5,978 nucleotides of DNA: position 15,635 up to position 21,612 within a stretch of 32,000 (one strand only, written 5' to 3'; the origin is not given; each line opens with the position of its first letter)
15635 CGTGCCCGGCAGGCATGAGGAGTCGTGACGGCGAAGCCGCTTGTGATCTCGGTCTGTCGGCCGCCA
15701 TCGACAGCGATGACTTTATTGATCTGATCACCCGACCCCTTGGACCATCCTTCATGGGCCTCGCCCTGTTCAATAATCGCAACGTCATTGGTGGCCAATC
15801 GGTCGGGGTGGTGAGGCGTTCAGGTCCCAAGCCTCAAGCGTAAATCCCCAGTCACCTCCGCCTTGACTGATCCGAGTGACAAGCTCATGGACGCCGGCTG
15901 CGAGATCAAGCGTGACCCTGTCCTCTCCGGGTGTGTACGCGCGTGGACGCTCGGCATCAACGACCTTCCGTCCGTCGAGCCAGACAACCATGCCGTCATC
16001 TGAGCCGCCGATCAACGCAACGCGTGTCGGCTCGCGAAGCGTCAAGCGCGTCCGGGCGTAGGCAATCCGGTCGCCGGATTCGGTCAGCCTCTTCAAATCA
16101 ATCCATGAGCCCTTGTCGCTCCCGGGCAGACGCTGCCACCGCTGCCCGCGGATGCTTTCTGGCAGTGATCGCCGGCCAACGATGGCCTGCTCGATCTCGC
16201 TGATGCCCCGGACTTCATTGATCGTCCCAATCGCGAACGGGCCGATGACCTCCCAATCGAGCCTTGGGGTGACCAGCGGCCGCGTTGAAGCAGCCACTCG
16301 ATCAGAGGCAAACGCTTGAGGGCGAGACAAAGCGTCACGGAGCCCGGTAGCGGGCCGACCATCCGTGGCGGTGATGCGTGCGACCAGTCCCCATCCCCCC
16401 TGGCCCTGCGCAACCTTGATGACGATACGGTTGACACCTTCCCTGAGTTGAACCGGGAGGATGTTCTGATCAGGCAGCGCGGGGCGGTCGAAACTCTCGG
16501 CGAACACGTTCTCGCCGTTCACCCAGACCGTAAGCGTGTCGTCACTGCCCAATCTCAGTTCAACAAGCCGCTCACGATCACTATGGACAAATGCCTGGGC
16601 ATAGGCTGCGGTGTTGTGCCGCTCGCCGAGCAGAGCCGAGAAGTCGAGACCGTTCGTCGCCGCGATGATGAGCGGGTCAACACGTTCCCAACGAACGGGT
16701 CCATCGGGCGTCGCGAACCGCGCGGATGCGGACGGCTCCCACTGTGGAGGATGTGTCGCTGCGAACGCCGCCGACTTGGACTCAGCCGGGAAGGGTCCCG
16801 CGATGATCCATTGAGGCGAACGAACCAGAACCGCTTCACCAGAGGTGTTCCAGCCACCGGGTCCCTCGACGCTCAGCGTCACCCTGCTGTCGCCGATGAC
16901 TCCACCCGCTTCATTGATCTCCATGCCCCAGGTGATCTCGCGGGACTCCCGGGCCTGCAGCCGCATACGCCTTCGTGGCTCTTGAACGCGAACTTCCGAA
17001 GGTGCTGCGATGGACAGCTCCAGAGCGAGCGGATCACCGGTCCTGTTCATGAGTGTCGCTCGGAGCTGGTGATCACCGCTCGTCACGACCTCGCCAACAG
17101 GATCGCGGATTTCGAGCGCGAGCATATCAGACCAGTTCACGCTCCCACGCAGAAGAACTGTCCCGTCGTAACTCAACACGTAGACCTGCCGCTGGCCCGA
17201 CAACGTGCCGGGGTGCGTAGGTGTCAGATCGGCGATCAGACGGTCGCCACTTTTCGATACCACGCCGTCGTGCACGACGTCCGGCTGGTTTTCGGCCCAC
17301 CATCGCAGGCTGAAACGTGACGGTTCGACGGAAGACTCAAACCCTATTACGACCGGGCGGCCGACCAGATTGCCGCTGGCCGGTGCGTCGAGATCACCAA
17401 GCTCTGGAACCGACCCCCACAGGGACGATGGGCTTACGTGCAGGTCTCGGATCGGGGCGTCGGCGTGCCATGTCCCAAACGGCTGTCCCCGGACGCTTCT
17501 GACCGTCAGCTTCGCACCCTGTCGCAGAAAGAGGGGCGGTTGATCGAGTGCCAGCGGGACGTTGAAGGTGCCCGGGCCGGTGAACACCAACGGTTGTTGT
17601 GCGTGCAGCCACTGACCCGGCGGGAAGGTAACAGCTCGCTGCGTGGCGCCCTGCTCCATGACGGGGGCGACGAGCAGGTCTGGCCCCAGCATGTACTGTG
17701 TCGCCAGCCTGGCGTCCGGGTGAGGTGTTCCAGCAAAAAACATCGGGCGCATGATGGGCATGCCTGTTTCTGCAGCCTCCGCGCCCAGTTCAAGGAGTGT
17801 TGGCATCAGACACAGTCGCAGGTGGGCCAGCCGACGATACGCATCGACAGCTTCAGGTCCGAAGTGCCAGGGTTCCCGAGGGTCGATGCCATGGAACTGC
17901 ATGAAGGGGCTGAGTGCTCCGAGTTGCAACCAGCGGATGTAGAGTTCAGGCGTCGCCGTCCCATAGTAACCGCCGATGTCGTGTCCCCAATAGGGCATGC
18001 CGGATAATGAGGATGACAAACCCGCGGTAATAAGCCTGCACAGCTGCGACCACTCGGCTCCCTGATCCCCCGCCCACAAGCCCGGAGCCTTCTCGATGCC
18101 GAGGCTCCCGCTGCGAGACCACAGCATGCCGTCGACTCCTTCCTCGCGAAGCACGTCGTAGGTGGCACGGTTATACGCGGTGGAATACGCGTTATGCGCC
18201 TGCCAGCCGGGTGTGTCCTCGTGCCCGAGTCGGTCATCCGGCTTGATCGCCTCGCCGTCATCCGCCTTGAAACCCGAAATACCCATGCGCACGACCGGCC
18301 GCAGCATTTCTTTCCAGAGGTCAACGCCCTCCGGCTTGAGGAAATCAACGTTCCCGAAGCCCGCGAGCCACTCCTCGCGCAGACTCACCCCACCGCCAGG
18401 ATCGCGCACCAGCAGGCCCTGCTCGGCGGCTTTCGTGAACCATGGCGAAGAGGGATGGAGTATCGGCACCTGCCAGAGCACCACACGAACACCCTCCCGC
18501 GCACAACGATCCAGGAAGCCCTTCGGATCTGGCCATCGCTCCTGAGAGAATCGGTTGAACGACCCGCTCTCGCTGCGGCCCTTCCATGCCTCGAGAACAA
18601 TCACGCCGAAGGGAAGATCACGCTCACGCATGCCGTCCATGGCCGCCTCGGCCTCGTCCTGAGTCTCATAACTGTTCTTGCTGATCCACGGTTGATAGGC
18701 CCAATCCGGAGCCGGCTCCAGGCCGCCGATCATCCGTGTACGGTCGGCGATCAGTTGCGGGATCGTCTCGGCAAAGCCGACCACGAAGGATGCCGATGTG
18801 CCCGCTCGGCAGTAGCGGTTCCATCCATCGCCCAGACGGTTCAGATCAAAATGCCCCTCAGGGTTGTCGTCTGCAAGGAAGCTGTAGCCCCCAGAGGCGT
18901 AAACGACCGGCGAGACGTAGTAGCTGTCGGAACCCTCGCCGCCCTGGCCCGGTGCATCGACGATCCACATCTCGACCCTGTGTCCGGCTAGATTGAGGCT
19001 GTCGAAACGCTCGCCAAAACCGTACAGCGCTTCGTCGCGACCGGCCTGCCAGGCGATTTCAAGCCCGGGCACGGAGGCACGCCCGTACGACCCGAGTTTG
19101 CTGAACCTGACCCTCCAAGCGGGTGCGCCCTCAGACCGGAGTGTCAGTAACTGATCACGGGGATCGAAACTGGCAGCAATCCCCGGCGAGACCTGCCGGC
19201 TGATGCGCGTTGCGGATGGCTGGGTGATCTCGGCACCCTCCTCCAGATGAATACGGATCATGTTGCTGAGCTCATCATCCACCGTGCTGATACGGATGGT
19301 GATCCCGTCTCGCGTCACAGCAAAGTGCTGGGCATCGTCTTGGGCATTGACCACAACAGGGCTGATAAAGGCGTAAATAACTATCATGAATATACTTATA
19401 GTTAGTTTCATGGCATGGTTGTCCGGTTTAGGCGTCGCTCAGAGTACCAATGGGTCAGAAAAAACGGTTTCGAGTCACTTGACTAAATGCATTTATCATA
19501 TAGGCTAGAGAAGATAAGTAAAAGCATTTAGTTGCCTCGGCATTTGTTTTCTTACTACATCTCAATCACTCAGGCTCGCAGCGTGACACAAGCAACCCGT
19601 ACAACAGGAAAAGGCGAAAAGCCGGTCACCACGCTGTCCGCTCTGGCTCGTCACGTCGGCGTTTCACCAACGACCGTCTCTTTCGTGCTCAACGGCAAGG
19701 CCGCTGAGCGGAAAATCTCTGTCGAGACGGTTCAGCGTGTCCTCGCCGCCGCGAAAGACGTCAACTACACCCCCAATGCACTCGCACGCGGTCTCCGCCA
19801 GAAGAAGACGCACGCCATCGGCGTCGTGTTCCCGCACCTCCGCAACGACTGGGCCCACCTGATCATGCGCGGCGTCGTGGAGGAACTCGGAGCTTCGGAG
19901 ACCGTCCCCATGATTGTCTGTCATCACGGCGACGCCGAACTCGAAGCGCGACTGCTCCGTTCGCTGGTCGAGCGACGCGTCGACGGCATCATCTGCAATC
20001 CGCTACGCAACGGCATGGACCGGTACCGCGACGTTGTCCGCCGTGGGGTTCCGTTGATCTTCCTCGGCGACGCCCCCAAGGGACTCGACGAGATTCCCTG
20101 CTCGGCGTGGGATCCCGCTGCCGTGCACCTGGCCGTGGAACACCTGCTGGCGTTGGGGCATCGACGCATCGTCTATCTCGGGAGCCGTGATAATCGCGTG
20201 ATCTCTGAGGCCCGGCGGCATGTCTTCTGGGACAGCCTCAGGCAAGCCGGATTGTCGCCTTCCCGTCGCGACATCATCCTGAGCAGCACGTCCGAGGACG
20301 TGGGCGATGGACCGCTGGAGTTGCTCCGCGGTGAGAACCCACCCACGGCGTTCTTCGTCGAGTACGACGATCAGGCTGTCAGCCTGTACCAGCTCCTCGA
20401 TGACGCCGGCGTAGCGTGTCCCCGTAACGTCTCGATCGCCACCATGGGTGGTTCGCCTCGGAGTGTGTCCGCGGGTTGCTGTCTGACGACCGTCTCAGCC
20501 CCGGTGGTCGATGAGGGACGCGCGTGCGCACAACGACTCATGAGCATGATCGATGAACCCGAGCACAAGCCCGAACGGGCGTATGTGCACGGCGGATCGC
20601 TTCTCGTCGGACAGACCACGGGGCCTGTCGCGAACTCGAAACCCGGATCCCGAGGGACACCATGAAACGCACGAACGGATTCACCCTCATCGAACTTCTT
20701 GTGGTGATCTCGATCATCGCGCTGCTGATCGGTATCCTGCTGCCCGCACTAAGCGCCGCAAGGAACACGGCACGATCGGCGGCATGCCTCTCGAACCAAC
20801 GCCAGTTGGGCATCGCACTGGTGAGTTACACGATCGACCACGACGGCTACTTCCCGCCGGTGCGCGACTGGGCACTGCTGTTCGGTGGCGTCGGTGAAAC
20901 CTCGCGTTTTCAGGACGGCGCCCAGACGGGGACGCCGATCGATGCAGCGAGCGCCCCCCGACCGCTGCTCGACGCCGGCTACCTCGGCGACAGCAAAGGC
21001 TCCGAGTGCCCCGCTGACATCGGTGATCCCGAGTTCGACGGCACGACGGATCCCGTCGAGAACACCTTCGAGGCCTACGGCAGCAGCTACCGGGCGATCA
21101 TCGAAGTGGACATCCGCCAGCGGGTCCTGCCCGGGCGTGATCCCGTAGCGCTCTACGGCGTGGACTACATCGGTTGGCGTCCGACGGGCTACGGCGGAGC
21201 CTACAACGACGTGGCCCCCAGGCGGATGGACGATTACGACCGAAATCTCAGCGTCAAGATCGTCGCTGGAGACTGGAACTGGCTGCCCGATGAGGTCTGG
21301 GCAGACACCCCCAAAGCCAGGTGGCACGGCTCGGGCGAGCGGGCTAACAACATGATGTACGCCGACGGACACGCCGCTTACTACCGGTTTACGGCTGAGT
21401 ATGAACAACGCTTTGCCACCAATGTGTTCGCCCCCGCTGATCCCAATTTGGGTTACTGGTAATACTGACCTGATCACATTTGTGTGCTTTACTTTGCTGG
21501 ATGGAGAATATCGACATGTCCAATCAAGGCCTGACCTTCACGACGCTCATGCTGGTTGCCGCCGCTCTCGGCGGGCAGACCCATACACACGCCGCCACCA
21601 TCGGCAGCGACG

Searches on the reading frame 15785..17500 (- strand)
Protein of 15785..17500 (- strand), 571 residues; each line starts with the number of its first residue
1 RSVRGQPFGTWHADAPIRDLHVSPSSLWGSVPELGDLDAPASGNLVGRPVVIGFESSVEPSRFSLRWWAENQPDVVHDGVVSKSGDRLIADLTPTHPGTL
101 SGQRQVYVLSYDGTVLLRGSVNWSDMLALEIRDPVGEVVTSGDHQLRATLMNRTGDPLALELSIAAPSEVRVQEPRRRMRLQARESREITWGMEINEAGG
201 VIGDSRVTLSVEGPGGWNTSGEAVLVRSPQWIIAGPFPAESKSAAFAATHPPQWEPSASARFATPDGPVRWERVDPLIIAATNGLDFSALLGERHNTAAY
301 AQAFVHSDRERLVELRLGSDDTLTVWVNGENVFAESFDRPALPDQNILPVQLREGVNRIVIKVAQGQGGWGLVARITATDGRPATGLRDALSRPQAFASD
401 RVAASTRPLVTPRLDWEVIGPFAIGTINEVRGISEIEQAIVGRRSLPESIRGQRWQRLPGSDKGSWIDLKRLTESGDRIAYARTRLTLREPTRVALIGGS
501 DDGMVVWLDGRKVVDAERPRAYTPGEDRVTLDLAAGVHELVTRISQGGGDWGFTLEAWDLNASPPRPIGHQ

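Call 92: search_solved_structures(query=window:15785-17500:-, max_evalue=0.01)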
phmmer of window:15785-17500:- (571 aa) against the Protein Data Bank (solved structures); distinct sequences matched with E-value up to 0.01: 0.
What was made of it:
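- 15785..19411 (-): GH31 glycoside hydrolase (1208 aa, with signal peptide), divergently transcribed from the cluster. It carries a ~570-aa C-terminal extension of unknown family. The extension has no PDB sequence match (call 92).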

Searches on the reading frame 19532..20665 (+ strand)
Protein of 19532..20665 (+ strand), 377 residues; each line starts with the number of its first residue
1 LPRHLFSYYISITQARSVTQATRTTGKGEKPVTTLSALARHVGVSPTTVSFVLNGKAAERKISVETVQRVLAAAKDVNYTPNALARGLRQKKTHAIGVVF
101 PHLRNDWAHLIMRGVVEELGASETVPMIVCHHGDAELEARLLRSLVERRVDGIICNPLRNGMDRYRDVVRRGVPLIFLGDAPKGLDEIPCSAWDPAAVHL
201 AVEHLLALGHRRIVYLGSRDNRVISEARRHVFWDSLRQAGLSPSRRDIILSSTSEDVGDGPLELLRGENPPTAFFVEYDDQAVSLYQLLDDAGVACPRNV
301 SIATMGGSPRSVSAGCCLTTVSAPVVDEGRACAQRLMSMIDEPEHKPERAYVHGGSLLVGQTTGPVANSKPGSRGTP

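Call 95: search_protein_families(library=pfam, proteins=[window:19532-20665:+], max_evalue=0.00001)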
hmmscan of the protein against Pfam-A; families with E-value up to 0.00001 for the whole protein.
window:19532-20665:+ (377 aa): 3 families
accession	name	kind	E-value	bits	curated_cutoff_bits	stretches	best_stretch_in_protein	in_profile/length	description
PF13377.12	Peripla_BP_3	-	1.1e-24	87.9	26.5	1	202-363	1-167/167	Periplasmic binding protein-like domain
PF00532.27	Peripla_BP_1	-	4.8e-16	59.5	22.2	1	93-346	1-267/281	Periplasmic binding proteins and sugar binding domain of LacI family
PF00356.27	LacI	-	7.4e-12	45.3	27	1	35-82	2-46/46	Bacterial regulatory proteins, lacI family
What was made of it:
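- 19532..20665 (+): LacI-family sugar-responsive regulator, first gene of the co-directional cluster. Pfam LacI HTH 45 bits, Peripla_BP_1 and Peripla_BP_3 (call 95).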

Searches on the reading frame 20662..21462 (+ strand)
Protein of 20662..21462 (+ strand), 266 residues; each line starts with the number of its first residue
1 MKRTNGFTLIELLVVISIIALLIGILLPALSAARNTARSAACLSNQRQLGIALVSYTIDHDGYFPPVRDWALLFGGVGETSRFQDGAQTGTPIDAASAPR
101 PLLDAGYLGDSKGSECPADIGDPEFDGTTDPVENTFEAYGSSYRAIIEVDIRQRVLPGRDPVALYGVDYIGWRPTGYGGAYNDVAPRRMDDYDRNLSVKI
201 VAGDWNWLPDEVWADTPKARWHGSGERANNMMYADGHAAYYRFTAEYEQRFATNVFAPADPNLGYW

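Call 3: search_protein_families(library=pfam, proteins=[window:20662-21462:+], max_evalue=1)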
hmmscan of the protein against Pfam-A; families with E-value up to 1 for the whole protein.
window:20662-21462:+ (266 aa): 3 families
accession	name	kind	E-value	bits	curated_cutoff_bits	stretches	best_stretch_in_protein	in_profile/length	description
PF07963.17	N_methyl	-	7.3e-08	32.1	21.2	1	1-27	1-27/27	Prokaryotic N-terminal methylation motif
PF07596.16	SBP_bac_10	-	0.00011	22.8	23.3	1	32-66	2-35/268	Protein of unknown function (DUF1559)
PF25717.1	Herpes_ORF32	-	0.23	11.8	27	1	195-221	37-62/76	Herpesvirus ORF32/34 phosphoprotein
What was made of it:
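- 20662..21462 (+): Prepilin-type N-methylation / DUF1559 pilin-like protein. It overlaps the LacI stop codon by 4 nt. Pfam N_methyl 32 bits; DUF1559 22.8 bits, just below the 23.3 cut-off (call 3).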

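Call 4: search_protein_families(library=ncbifam, proteins=[window:20662-21462:+], max_evalue=1)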
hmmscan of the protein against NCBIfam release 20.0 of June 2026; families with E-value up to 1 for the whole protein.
window:20662-21462:+ (266 aa): 19 families
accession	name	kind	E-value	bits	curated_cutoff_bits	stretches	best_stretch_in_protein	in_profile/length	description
TIGR01710.1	typeII_sec_gspG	equivalog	4e-08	33.4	88.85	1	6-63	2-59/134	type II secretion system major pseudopilin GspG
NF040999.1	pilin_ComGC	equivalog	7.6e-07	29.2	75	1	5-60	2-57/84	competence type IV pilus major pilin ComGC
TIGR02532.1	IV_pilin_GFxxxE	domain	3.2e-06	26.8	16.3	1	5-27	2-24/24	prepilin-type N-terminal cleavage/methylation domain-containing protein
NF007862.0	PRK10574.1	equivalog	7.6e-06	26.1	138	1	1-31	1-31/145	prepilin peptidase-dependent pilin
TIGR01708.2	typeII_sec_gspH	equivalog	1e-05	25.6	80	1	5-38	2-37/169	type II secretion system minor pseudopilin GspH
NF041013.1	T4P_ComGE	equivalog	1.7e-05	24.8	49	1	2-32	1-31/83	competence type IV pilus minor pilin ComGE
NF041775.1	typeIV_PilA_Myxo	equivalog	0.00027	21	400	1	3-63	9-69/214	type IV pilin protein PilA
TIGR02596.1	TIGR02596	subfamily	0.00036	20.7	70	1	7-36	1-30/196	Verru_Chthon cassette protein D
TIGR02599.1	TIGR02599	subfamily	0.003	16.8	256.5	1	6-45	1-40/361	Verru_Chthon cassette protein C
NF007800.0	PRK10506.1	equivalog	0.0035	17.2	158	1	1-23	5-27/163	prepilin peptidase-dependent protein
NF040982.1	ComGD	equivalog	0.0065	16.9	70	1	5-30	2-27/139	competence type IV pilus minor pilin ComGD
NF047828.1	T3SSXpsI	equivalog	0.0069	16.4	150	1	6-41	3-38/132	type II secretion system protein XpsI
NF041002.1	pilin_ComGF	equivalog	0.011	15.9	80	1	5-36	2-33/139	competence type IV pilus minor pilin ComGF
TIGR01707.1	gspI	equivalog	0.014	15.8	44.35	1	6-37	1-32/101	type II secretion system minor pseudopilin GspI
NF007848.0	PRK10557.1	equivalog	0.064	12.6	120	1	2-63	8-72/192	prepilin peptidase-dependent protein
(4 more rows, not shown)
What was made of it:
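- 20662..21462 (+): NCBIfam pseudopilin-type N-terminal hits (call 4).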
